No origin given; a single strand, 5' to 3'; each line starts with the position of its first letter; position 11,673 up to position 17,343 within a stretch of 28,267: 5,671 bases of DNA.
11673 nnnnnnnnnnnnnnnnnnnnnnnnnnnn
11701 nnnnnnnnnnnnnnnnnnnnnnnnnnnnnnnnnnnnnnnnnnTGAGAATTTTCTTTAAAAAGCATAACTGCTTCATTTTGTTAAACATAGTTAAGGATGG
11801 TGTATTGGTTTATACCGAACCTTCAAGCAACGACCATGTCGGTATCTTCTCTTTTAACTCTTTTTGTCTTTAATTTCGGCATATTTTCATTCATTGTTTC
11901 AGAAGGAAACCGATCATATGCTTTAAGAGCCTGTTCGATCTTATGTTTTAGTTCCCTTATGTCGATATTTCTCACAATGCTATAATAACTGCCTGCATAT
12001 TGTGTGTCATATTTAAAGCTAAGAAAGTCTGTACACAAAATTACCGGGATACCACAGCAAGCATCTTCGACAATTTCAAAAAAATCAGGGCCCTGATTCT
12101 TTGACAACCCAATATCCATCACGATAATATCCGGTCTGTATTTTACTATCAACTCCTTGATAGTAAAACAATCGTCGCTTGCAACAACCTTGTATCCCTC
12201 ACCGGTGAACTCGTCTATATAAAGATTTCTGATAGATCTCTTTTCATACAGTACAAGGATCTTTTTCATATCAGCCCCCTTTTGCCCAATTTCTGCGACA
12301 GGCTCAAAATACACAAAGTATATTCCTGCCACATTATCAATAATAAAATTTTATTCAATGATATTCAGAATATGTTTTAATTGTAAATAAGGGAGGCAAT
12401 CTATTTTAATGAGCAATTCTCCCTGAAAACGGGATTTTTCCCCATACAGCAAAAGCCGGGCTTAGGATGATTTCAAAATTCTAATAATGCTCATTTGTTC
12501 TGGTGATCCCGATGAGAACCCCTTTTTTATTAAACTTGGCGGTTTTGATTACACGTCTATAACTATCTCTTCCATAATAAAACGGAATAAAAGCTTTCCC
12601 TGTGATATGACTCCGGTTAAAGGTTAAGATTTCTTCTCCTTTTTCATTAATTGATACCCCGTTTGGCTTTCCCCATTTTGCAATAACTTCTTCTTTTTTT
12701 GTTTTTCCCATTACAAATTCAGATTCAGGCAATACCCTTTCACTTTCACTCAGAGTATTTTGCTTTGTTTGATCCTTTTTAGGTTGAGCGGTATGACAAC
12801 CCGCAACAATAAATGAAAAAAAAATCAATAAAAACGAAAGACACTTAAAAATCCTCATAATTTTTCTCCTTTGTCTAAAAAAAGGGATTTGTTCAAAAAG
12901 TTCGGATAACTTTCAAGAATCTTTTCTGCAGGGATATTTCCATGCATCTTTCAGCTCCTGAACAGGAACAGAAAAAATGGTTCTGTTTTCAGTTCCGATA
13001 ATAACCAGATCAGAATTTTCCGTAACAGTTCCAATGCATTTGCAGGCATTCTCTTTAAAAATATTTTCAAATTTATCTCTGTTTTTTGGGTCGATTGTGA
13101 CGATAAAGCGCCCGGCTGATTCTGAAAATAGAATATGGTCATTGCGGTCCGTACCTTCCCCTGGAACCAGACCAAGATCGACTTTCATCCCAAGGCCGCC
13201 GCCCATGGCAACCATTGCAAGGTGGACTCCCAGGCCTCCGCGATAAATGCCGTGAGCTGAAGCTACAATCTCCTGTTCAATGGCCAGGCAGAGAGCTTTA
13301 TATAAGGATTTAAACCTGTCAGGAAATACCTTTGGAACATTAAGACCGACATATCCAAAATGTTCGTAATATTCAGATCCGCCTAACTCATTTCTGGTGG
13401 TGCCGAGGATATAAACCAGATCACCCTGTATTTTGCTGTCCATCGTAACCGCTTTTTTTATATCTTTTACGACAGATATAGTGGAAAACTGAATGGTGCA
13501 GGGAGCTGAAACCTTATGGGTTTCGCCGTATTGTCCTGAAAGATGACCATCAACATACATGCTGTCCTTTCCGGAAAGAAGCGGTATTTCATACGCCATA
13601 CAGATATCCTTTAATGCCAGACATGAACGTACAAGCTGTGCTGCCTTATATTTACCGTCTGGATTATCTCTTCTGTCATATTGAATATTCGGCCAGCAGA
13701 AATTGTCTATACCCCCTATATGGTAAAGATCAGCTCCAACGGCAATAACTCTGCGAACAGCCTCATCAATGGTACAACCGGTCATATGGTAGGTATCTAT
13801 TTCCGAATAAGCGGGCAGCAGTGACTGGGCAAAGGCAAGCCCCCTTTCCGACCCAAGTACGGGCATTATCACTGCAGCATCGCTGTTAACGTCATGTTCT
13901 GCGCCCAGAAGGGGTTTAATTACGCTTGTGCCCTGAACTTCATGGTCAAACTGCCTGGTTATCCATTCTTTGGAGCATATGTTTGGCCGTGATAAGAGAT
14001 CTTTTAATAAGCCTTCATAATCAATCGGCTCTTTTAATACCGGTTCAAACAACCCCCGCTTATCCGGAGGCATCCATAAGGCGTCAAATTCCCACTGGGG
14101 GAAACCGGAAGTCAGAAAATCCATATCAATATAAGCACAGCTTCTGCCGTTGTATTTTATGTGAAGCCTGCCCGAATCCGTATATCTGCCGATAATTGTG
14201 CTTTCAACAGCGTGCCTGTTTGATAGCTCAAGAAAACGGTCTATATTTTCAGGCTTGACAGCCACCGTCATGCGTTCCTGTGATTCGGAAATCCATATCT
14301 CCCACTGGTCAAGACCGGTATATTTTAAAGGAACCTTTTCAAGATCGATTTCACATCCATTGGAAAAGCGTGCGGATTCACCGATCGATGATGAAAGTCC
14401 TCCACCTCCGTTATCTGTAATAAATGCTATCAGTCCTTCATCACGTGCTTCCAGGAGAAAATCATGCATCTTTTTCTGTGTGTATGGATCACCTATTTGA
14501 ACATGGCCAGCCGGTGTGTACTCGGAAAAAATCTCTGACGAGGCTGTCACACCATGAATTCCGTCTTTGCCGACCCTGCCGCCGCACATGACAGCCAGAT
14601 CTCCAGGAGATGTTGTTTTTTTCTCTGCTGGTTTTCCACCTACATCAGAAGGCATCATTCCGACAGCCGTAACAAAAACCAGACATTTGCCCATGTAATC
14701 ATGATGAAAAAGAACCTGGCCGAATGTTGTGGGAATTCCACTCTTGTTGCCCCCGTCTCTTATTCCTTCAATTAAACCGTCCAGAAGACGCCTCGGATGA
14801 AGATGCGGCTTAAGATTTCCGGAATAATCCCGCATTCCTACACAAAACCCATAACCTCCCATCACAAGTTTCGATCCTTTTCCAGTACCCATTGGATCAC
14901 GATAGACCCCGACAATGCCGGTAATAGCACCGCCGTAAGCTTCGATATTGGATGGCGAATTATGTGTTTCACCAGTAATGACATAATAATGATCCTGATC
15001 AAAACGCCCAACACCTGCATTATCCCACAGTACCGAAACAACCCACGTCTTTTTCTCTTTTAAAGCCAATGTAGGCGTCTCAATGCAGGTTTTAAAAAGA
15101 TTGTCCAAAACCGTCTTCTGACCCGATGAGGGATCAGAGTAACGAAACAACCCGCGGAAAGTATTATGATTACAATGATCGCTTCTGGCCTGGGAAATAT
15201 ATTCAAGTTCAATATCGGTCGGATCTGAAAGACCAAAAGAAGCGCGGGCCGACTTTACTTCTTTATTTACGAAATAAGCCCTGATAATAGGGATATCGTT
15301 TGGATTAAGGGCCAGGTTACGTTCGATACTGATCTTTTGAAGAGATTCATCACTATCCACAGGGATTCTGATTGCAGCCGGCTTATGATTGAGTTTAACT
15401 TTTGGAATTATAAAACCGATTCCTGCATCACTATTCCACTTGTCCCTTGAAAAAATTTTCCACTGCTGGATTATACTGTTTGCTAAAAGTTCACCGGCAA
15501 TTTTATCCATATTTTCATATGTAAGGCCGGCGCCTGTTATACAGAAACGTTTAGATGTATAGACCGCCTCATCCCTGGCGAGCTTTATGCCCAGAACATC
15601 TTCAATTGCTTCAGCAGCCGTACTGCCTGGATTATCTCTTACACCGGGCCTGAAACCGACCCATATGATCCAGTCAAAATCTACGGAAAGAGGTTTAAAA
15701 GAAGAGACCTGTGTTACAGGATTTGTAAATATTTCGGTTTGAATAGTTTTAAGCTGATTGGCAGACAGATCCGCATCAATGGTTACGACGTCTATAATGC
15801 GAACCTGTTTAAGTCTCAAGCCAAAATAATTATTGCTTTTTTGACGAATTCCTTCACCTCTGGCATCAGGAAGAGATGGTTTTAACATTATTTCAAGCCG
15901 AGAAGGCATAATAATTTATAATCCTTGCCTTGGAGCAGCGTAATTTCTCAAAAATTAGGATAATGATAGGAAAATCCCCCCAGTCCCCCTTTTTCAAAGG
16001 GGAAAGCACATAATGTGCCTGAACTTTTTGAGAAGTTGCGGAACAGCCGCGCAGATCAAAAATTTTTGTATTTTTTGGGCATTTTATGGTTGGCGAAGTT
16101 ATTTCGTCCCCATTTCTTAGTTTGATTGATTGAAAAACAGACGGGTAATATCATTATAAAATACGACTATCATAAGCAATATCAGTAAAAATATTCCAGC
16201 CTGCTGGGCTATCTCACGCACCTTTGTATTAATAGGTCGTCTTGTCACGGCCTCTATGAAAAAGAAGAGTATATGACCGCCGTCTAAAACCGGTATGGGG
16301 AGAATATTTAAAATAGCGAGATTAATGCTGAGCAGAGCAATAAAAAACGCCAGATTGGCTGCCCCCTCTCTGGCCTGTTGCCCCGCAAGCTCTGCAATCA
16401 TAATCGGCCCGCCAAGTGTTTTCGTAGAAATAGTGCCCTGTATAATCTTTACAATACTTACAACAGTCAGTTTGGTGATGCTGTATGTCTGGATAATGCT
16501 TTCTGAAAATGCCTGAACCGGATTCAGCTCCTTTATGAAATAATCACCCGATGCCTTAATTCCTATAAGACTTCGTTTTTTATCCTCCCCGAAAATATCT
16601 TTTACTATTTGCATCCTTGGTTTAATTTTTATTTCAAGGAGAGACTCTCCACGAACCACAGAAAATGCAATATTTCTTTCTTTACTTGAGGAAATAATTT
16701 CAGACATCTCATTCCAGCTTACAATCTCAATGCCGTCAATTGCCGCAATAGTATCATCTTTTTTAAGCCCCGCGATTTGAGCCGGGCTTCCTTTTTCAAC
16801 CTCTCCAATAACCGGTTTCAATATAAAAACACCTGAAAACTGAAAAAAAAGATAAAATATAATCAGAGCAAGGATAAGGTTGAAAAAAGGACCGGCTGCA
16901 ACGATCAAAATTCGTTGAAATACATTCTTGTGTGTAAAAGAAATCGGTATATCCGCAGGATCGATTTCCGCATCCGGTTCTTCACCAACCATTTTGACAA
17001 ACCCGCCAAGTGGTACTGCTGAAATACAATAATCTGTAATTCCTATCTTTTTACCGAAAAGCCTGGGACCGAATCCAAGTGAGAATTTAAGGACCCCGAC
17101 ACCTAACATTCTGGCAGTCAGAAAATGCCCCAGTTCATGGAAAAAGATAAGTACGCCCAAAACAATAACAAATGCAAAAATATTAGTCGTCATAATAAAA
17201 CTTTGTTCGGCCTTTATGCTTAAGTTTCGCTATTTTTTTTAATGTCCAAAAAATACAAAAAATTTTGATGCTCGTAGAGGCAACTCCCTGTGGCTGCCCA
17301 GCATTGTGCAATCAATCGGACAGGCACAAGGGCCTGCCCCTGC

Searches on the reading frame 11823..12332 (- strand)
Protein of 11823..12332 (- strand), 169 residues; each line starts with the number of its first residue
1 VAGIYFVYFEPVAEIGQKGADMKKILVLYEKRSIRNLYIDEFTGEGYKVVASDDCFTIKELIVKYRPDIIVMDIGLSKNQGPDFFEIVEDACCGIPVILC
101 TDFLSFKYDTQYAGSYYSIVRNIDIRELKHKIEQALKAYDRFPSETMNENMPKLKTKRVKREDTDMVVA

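Call 44: search_protein_families(library=pfam, proteins=[window:11823-12332:-])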
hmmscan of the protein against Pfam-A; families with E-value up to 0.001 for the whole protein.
window:11823-12332:- (169 aa): 1 family
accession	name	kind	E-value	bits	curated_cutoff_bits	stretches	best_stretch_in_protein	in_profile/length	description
PF00072.30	Response_reg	-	1.2e-07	32.3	30.2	1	25-132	1-110/111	Response regulator receiver domain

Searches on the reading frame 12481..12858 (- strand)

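Call 44: search_protein_families(library=pfam, proteins=[window:12481-12858:-])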
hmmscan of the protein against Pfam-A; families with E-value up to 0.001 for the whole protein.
window:12481-12858:- (125 aa): 1 family
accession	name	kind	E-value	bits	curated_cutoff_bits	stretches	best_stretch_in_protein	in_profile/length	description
PF14172.12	DUF4309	-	0.00092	19.5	25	1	42-76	12-46/133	Domain of unknown function (DUF4309)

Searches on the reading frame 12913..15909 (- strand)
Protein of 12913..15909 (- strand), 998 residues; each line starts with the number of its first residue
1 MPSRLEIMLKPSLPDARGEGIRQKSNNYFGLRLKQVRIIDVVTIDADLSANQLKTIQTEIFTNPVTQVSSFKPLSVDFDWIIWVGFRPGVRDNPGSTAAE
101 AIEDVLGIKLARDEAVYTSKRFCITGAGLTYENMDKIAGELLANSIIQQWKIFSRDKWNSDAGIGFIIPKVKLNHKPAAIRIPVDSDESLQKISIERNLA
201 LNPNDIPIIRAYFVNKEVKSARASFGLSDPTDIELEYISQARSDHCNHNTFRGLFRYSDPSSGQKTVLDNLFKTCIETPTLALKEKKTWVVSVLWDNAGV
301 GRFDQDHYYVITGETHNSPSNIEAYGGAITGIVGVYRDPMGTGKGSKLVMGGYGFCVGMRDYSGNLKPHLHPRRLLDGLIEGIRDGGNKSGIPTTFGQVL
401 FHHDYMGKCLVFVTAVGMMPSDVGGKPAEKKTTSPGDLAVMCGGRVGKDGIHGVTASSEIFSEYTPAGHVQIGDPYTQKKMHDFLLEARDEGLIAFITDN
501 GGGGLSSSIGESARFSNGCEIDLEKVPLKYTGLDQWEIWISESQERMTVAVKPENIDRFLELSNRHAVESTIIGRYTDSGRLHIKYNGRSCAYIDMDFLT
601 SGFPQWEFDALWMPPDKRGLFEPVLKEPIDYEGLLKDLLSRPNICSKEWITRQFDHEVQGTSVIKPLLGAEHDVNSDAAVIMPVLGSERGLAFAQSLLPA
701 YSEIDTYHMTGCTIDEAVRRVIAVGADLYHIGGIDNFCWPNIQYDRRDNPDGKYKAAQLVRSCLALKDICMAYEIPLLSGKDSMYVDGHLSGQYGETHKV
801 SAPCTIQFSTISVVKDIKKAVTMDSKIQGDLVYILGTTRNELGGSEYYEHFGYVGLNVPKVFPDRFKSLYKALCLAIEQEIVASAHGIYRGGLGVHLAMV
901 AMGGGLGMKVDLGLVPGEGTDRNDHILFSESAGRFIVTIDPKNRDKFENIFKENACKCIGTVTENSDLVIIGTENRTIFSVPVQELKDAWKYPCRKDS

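Call 44: search_protein_families(library=pfam, proteins=[window:12913-15909:-])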
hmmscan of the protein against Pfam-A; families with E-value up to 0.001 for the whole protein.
window:12913-15909:- (998 aa): 4 families
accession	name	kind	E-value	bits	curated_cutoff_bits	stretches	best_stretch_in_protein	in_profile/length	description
PF02769.27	AIRS_C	-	2e-46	158.4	23.1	2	435-586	2-155/156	AIR synthase related protein, C-terminal domain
PF00586.29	AIRS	-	6.6e-17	62.4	24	1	296-419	2-112/112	AIR synthase related protein, N-terminal domain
PF18072.6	FGAR-AT_linker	-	2.7e-08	34.6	26.6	1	190-248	1-49/50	Formylglycinamide ribonucleotide amidotransferase linker domain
PF02700.19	PurS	-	3e-08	34.1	22.2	0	4-68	3-72/77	Phosphoribosylformylglycinamidine (FGAM) synthase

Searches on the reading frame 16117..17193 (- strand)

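Call 44: search_protein_families(library=pfam, proteins=[window:16117-17193:-])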
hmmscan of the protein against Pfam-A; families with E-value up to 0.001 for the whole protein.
window:16117-17193:- (358 aa): 4 families
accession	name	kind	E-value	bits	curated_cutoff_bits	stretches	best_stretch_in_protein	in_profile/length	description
PF02163.28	Peptidase_M50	-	2e-68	230.5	27.2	1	7-340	1-221/221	Peptidase family M50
PF17820.7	PDZ_6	-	1.8e-07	31.2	27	1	128-181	1-54/54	PDZ domain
PF13180.12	PDZ_2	-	3.1e-07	31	27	1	127-191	14-79/80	PDZ domain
PF00595.29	PDZ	-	3.6e-06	27.7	23.2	1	128-165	28-65/81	PDZ domain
